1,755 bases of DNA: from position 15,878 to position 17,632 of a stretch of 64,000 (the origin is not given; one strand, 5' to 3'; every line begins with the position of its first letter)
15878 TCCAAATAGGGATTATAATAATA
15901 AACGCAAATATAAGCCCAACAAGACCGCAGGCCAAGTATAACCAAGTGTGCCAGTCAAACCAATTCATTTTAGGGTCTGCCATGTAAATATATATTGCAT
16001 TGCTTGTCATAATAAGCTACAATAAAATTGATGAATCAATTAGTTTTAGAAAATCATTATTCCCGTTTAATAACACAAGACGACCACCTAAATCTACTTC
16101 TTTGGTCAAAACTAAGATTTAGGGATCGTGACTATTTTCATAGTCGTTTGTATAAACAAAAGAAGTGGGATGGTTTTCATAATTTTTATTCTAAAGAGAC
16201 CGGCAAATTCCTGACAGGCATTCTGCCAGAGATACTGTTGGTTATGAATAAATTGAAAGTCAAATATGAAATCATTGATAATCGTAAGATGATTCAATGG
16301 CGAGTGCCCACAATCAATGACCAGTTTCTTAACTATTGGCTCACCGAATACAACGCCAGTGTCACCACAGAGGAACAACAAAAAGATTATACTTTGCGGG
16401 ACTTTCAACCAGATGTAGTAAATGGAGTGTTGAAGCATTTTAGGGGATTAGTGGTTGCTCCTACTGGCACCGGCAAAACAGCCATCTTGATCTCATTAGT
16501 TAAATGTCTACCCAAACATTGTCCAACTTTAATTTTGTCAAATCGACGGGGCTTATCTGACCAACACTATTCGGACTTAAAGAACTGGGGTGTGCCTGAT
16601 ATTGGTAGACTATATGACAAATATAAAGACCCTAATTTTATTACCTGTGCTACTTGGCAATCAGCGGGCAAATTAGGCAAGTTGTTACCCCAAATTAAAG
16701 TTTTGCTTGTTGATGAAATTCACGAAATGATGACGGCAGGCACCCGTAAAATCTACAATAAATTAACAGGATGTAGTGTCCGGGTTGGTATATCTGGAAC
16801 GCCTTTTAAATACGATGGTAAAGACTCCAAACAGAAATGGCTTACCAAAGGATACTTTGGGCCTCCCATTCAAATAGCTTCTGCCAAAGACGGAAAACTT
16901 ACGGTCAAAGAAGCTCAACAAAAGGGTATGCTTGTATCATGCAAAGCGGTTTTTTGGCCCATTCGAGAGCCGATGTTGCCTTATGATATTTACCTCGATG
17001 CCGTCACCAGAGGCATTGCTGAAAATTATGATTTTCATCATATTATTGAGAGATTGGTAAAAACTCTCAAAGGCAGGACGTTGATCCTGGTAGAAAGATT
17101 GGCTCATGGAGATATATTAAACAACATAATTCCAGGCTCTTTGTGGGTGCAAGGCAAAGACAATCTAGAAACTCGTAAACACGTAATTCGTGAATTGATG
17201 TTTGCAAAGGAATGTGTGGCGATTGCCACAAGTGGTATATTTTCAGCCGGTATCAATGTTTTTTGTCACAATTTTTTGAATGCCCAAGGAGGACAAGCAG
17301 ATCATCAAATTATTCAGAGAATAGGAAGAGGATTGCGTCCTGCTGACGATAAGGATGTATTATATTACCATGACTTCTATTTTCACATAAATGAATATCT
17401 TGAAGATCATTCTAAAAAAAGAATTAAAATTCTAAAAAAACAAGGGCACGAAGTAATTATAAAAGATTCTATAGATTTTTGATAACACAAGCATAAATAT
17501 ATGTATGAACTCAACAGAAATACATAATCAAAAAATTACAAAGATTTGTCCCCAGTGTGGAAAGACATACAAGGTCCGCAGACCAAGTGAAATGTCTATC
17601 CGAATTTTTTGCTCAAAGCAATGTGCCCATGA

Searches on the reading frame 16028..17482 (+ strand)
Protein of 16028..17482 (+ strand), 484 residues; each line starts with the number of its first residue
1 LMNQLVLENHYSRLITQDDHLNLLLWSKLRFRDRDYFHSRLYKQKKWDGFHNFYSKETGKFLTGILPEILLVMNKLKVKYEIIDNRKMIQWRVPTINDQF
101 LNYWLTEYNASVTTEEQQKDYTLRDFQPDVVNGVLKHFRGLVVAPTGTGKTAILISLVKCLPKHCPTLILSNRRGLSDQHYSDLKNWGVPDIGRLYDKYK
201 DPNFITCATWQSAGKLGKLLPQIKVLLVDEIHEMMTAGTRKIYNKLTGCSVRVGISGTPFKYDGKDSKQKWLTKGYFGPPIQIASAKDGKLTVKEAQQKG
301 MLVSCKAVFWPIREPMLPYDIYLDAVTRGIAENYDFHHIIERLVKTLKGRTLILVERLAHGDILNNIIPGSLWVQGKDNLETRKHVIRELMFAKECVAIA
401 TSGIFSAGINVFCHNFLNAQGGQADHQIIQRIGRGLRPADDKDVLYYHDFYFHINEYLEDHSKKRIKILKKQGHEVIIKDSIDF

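Call 18: search_protein_families(library=phrogs, proteins=[window:16028-17482:+], max_evalue=0.00001)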
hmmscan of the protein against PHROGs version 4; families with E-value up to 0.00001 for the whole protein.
window:16028-17482:+ (484 aa): 5 families
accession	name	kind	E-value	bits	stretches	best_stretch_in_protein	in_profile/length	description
phrog_16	-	DNA, RNA and nucleotide metabolism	4.4e-60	204.9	2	116-471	266-614/986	DNA helicase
phrog_9690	-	DNA, RNA and nucleotide metabolism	1.9e-30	107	1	208-480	25-303/306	DNA helicase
phrog_16259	-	DNA, RNA and nucleotide metabolism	1.2e-25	91.5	1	5-262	6-264/330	DNA helicase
phrog_14619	-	DNA, RNA and nucleotide metabolism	2.1e-15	58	1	28-158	32-155/314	DNA helicase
phrog_62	-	DNA, RNA and nucleotide metabolism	1.6e-07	30.1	1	93-266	682-856/1881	DNA helicase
